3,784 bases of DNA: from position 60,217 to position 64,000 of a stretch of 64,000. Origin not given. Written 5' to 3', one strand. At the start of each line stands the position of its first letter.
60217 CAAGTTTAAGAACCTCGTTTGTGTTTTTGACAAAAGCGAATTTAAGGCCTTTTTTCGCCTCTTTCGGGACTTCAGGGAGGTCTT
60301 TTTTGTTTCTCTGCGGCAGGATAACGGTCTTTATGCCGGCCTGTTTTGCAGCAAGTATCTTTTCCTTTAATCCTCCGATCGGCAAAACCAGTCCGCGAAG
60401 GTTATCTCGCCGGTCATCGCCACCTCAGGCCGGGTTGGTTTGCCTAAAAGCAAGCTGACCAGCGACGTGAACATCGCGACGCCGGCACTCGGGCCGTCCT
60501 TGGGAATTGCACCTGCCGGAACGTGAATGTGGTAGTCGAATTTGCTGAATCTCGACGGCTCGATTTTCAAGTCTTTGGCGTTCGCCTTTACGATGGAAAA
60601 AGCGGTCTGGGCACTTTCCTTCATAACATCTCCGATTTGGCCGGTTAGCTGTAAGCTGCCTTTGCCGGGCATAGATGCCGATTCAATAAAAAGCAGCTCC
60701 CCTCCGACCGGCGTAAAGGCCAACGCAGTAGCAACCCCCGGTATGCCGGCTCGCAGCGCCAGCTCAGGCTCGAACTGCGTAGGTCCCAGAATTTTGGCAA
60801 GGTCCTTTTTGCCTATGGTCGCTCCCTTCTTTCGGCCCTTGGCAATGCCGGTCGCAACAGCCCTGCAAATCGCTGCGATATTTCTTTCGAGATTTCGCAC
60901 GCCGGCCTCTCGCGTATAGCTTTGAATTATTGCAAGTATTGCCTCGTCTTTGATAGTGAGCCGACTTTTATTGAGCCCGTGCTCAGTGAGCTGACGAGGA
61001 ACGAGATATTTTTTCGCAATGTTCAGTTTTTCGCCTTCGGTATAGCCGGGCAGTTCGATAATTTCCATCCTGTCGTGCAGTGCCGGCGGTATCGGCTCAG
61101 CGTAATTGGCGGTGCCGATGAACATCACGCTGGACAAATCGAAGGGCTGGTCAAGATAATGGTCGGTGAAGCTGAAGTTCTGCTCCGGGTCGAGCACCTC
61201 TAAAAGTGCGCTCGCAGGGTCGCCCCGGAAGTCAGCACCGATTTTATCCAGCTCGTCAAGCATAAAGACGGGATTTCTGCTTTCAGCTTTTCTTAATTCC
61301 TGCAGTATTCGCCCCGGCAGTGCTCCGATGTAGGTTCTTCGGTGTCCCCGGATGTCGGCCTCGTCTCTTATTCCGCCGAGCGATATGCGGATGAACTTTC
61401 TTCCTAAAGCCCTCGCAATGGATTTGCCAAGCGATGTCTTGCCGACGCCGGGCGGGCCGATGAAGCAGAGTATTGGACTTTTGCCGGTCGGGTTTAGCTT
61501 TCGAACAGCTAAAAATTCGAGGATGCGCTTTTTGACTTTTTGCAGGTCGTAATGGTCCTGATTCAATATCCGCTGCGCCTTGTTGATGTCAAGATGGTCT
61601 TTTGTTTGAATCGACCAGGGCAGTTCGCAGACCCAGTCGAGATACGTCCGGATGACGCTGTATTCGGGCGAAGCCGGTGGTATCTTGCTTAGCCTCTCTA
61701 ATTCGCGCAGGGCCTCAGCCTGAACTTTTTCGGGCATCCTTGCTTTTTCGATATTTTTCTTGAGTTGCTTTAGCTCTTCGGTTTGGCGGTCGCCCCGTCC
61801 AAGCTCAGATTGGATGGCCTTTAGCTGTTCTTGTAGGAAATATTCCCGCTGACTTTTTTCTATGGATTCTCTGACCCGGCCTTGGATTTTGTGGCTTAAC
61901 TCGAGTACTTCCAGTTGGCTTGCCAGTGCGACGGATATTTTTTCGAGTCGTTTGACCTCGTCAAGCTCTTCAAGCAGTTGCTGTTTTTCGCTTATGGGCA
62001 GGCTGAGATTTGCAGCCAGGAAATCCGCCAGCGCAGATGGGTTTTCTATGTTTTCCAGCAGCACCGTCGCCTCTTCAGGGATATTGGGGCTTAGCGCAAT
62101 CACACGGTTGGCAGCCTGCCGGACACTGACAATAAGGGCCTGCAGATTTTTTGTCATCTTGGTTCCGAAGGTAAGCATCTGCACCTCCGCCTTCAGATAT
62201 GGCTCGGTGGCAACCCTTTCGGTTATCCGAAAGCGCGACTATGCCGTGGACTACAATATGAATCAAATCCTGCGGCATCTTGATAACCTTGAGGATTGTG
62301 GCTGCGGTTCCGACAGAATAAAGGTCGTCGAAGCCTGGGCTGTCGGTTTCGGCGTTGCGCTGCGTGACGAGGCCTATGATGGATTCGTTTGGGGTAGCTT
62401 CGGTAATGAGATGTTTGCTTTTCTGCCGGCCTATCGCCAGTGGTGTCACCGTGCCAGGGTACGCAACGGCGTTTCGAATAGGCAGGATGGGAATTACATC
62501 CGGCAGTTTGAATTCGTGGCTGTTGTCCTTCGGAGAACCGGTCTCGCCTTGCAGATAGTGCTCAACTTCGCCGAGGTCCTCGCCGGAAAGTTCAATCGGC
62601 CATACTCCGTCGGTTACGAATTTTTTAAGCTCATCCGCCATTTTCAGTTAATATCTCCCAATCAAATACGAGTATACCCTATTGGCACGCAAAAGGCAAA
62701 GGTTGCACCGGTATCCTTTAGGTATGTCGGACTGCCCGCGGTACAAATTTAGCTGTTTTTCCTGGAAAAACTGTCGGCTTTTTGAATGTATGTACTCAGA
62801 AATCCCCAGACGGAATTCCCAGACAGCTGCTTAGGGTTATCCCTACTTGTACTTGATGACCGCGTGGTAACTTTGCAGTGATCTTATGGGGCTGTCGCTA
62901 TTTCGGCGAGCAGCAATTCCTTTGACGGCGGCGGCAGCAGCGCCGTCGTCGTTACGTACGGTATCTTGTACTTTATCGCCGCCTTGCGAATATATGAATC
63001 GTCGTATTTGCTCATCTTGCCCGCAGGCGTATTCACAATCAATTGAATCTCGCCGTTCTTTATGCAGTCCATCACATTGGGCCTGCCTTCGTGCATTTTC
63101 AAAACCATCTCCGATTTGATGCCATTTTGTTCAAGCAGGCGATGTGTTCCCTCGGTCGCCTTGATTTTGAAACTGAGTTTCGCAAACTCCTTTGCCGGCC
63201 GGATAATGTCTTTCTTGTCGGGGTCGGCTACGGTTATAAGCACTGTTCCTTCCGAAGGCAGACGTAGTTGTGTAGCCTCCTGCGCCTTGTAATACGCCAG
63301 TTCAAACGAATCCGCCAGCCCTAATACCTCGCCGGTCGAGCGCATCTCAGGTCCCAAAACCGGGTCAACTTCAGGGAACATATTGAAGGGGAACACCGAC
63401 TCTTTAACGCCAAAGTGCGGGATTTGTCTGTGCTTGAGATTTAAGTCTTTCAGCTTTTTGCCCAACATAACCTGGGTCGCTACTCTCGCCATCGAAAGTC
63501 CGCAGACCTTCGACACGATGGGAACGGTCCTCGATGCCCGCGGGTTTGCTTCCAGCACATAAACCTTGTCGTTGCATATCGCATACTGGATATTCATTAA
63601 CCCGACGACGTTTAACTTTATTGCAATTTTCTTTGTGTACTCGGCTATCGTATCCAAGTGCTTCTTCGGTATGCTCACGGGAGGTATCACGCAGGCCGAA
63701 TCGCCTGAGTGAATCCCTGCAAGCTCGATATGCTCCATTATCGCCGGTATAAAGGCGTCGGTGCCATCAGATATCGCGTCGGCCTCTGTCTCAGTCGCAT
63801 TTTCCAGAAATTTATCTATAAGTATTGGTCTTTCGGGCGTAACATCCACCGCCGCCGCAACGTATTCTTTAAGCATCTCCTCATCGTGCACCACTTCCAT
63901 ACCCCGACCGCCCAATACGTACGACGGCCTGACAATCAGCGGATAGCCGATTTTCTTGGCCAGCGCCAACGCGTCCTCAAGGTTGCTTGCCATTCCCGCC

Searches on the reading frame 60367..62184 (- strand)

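Call 66: search_protein_families(library=pfam, proteins=[window:60367-62184:-], max_evalue=0.00001)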
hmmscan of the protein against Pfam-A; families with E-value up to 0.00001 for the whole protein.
window:60367-62184:- (605 aa): 5 families
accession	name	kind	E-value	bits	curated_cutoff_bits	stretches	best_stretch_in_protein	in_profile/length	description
PF05362.19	Lon_C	-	3.9e-54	183.8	21.1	1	457-596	2-141/205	Lon protease (S16) C-terminal proteolytic domain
PF00004.35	AAA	-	7.5e-26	91.6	21.2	1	239-376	1-126/131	ATPase family associated with various cellular activities (AAA)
PF22667.2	Lon_lid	-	7.9e-23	80.3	27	1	401-453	2-54/57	Lon protease AAA+ ATPase lid domain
PF02190.22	LON_substr_bdg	-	1.1e-12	48.8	28.7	1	12-87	122-198/200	ATP-dependent protease La (LON) substrate-binding domain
PF07728.20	AAA_5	-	8.8e-08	32.7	22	1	239-373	2-139/139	AAA domain (dynein-related subfamily)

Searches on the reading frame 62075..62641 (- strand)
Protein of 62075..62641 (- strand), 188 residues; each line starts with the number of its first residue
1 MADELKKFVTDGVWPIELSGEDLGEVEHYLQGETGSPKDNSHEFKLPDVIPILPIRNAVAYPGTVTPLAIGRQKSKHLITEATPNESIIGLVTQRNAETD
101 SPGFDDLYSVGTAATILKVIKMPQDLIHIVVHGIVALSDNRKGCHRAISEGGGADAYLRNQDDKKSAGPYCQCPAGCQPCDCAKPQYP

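Call 72: search_protein_families(library=pfam, proteins=[window:62075-62641:-], max_evalue=0.001)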
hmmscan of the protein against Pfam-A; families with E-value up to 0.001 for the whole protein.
window:62075-62641:- (188 aa): 1 family
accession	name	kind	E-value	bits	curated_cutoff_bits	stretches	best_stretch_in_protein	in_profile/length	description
PF02190.22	LON_substr_bdg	-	8.1e-20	72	28.7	1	50-134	2-89/200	ATP-dependent protease La (LON) substrate-binding domain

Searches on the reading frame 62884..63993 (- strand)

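Call 66: search_protein_families(library=pfam, proteins=[window:62884-63993:-], max_evalue=0.00001)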
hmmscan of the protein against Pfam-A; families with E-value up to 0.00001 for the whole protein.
window:62884-63993:- (369 aa): 5 families
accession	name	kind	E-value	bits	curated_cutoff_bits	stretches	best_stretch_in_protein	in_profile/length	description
PF02786.22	CPSase_L_D2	-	7.4e-36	124.1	19.8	1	3-183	25-210/211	Carbamoyl-phosphate synthase L chain, ATP binding domain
PF02142.27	MGS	-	3.2e-23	82.1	24.1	1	263-348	2-94/94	MGS-like domain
PF02222.28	ATP-grasp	-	4.4e-10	39.9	27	1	5-153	19-163/179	ATP-grasp domain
PF07478.18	Dala_Dala_lig_C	-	1.2e-07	31.9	24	1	10-151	30-174/204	D-ala D-ala ligase C-terminus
PF15632.11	ATPgrasp_Ter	-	4.5e-06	26.9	29.1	0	114-182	47-114/131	ATP-grasp in the biosynthetic pathway with Ter operon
